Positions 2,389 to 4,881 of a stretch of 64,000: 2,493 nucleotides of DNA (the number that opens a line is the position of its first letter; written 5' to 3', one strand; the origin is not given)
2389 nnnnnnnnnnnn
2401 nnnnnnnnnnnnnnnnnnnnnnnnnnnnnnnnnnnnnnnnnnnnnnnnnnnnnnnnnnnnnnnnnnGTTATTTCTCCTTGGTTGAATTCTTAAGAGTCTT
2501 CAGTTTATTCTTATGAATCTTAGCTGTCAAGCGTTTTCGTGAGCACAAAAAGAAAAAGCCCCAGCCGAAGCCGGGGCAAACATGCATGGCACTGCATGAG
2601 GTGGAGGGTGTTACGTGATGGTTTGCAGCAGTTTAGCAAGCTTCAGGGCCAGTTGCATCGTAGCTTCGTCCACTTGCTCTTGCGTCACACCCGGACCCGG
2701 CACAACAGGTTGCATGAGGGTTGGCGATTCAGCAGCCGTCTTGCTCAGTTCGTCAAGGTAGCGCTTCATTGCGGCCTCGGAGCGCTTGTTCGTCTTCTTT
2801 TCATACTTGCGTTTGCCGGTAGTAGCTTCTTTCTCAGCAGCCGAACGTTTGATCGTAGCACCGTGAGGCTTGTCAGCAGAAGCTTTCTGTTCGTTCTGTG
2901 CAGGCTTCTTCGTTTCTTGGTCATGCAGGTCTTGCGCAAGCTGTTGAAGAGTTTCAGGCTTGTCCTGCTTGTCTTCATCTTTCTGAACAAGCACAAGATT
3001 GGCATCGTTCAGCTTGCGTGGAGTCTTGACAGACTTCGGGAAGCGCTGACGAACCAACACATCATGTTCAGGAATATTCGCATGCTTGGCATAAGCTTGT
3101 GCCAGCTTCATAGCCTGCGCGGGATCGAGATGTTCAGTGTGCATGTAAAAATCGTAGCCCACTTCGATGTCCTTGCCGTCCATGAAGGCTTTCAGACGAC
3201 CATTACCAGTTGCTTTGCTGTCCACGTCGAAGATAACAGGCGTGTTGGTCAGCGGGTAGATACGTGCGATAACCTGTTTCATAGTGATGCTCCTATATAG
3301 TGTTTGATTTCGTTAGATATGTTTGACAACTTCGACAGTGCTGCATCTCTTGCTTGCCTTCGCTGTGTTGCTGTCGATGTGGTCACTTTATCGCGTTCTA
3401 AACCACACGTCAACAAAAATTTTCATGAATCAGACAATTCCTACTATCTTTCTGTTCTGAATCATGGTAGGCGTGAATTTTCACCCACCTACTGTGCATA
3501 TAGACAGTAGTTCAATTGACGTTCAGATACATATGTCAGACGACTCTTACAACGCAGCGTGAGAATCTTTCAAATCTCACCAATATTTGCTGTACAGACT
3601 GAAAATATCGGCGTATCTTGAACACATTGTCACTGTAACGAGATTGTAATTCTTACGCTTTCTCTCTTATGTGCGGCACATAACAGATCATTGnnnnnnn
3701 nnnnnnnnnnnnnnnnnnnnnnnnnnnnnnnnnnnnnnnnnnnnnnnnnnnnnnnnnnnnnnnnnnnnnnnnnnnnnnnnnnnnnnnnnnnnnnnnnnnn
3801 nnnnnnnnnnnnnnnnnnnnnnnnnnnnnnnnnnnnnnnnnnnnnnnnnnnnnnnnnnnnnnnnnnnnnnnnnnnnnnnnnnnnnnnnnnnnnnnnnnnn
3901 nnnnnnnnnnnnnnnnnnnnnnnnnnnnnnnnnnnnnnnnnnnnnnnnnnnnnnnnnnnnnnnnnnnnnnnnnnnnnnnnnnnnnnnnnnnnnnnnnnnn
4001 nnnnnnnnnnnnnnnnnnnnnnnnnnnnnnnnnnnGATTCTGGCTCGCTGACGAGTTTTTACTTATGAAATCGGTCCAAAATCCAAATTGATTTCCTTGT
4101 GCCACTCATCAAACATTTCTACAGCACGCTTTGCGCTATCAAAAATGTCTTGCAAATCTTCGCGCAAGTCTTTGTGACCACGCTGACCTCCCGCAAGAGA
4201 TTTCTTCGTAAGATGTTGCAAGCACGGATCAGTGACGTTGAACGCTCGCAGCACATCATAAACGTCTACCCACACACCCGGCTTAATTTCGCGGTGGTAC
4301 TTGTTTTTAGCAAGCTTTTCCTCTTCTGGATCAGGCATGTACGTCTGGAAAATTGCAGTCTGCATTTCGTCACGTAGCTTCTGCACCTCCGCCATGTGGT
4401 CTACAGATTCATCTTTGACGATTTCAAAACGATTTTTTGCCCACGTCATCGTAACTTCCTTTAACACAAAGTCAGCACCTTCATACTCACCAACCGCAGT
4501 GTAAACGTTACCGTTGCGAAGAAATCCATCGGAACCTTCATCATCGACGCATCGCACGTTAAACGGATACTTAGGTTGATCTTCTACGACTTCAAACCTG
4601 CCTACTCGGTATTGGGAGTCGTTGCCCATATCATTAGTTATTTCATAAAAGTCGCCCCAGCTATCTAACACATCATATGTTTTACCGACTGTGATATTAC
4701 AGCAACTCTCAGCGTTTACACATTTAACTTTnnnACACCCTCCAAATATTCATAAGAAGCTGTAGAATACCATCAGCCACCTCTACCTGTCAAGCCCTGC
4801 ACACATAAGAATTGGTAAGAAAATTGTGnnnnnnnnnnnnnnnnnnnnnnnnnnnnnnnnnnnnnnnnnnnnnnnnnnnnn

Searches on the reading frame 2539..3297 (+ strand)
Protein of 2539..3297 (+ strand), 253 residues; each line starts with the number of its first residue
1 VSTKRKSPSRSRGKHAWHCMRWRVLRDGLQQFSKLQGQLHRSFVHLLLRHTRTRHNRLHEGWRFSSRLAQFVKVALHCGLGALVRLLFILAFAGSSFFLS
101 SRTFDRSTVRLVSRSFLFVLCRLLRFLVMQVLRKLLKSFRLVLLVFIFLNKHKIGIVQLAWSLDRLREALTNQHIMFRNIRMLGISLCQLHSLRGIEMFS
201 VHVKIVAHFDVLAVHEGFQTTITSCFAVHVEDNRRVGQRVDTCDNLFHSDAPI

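Call 70: search_protein_families(library=pfam, proteins=[window:2539-3297:+], max_evalue=0.01)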
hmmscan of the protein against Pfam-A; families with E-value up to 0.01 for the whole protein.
window:2539-3297:+ (253 aa): 0 families

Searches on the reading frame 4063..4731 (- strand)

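Call 47: search_protein_families(library=phrogs, proteins=[window:4063-4731:-], max_evalue=0.01)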
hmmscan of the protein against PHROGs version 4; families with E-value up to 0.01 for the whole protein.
window:4063-4731:- (222 aa): 10 families
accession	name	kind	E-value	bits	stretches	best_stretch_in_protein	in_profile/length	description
phrog_2452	-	unknown function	1.3e-32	114.7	1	110-209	114-218/235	-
phrog_35158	-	unknown function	1.6e-22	81.2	1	133-206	136-208/209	-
phrog_13223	-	unknown function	3.5e-21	76.9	1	139-209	165-239/243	-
phrog_23361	-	unknown function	2.9e-20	74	1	104-206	66-173/181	-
phrog_18443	-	unknown function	3.1e-18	67.1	1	149-209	191-251/253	-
phrog_17613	-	other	6.1e-11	43.7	1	122-206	164-239/246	ATPase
phrog_4927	-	unknown function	6.7e-06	27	1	1-48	10-67/73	-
phrog_3523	-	unknown function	0.00012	22.6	1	1-125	145-275/315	-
phrog_28187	-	unknown function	0.00082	20.6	0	13-57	23-77/116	-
phrog_10169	-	unknown function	0.0015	19.8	0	2-51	6-61/81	-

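Call 70: search_protein_families(library=pfam, proteins=[window:4063-4731:-], max_evalue=0.01)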
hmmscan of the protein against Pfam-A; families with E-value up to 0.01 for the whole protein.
window:4063-4731:- (222 aa): 0 families
